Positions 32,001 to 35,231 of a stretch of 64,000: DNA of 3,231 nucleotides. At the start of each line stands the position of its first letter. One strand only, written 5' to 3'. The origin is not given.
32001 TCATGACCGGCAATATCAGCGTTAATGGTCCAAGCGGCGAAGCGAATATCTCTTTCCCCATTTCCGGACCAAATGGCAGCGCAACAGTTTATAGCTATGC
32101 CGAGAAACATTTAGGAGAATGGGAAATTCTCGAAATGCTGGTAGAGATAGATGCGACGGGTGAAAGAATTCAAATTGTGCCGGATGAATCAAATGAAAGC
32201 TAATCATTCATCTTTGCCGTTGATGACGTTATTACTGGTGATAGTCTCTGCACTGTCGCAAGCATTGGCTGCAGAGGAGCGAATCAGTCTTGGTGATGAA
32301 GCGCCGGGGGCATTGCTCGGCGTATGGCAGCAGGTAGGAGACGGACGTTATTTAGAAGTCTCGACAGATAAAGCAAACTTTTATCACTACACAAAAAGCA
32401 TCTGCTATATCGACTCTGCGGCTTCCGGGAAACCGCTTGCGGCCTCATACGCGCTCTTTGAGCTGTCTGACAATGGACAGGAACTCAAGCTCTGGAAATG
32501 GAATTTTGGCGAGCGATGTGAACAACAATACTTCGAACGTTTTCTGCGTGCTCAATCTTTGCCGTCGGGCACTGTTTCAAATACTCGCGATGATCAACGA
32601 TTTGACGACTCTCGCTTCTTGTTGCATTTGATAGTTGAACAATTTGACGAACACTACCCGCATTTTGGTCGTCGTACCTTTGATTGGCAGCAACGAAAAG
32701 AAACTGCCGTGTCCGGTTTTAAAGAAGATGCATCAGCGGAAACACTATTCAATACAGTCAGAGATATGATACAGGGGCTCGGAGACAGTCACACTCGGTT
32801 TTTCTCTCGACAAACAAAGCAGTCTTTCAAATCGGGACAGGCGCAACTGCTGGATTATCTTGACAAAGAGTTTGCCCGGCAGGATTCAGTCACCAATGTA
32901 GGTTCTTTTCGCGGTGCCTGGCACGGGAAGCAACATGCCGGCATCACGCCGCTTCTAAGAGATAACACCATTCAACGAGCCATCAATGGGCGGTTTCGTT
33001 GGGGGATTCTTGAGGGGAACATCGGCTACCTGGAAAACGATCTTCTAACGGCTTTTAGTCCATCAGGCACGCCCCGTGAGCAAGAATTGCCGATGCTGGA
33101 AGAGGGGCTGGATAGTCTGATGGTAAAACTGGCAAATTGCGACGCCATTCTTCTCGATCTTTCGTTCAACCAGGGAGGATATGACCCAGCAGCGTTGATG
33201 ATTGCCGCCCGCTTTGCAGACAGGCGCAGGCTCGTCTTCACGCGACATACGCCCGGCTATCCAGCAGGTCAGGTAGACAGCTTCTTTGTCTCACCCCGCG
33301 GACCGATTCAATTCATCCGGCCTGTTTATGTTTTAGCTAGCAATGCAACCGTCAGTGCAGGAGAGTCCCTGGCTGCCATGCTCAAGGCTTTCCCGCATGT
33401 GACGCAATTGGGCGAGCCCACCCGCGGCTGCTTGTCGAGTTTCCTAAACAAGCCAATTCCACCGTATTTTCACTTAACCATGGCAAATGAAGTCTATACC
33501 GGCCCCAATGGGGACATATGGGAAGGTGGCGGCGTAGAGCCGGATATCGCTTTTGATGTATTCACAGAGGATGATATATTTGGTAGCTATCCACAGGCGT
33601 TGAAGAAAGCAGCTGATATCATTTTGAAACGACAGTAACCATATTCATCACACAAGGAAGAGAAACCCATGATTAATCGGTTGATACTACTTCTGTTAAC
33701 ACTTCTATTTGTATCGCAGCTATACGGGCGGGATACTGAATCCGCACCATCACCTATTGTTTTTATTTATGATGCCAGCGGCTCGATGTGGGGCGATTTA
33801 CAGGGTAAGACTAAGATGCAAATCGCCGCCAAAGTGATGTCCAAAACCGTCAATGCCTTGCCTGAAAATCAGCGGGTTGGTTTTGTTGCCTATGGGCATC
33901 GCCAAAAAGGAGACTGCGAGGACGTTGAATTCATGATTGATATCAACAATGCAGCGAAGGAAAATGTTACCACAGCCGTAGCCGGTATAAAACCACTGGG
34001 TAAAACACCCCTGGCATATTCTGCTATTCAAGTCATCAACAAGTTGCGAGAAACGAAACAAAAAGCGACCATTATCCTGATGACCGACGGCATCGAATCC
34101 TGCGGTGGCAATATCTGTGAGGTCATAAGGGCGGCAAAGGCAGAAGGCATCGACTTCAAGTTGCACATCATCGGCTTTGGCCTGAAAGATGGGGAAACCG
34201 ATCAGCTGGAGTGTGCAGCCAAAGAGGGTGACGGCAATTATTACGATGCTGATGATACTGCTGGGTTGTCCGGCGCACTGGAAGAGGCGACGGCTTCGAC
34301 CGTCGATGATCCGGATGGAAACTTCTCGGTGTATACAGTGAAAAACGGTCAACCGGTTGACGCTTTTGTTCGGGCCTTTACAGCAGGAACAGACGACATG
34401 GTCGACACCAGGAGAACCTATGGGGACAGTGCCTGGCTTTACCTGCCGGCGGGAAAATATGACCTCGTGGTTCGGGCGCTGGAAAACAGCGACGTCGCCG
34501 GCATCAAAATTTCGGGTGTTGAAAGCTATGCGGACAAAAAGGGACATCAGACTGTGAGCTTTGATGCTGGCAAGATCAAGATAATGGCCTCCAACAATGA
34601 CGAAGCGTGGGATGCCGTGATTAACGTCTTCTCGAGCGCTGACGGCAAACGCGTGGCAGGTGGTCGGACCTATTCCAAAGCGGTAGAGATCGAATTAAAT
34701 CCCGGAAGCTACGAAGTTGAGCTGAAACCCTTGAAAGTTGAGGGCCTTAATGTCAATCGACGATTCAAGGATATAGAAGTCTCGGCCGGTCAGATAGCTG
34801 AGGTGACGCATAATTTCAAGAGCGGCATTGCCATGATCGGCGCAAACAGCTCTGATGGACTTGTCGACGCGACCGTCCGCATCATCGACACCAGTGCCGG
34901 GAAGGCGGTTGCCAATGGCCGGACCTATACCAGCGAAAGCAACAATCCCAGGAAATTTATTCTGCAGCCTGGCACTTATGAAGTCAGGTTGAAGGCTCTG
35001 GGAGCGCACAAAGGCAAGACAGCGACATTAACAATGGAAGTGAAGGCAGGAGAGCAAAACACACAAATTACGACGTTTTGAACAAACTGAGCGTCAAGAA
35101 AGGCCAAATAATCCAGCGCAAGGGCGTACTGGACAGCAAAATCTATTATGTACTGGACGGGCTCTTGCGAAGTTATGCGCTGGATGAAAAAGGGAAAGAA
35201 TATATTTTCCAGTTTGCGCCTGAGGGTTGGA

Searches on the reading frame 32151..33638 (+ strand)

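Call 30: search_protein_families(library=pfam, proteins=[window:32151-33638:+], max_evalue=0.00001)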
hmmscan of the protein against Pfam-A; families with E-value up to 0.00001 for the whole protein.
window:32151-33638:+ (495 aa): 1 family
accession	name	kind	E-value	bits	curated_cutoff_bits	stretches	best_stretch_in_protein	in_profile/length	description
PF03572.23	Peptidase_S41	-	1e-18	67.9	24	1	318-467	16-164/165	Peptidase family S41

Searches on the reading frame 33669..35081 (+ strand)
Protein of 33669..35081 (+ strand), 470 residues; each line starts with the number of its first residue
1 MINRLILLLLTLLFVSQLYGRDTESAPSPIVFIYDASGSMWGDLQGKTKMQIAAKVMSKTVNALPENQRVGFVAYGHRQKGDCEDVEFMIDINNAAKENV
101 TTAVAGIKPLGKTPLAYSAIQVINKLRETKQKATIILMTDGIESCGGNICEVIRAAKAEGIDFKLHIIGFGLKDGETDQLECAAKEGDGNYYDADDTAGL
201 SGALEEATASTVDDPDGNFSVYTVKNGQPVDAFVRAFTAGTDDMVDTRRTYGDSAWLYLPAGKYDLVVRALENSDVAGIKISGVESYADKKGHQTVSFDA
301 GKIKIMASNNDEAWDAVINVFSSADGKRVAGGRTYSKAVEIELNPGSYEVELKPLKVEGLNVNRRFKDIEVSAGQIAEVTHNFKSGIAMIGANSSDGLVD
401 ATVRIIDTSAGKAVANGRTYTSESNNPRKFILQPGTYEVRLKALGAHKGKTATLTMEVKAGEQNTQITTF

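Call 30: search_protein_families(library=pfam, proteins=[window:33669-35081:+], max_evalue=0.00001)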
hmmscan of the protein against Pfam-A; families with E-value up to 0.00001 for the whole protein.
window:33669-35081:+ (470 aa): 3 families
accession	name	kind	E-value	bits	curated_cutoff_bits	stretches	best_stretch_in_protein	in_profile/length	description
PF00092.34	VWA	-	7.2e-14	52.8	23.8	1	30-200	2-168/174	von Willebrand factor type A domain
PF13519.12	VWA_2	-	1.4e-09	38.9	27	1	30-141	1-106/107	von Willebrand factor type A domain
PF13768.12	VWA_3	-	6.7e-08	33.2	27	1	30-192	3-154/155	von Willebrand factor type A domain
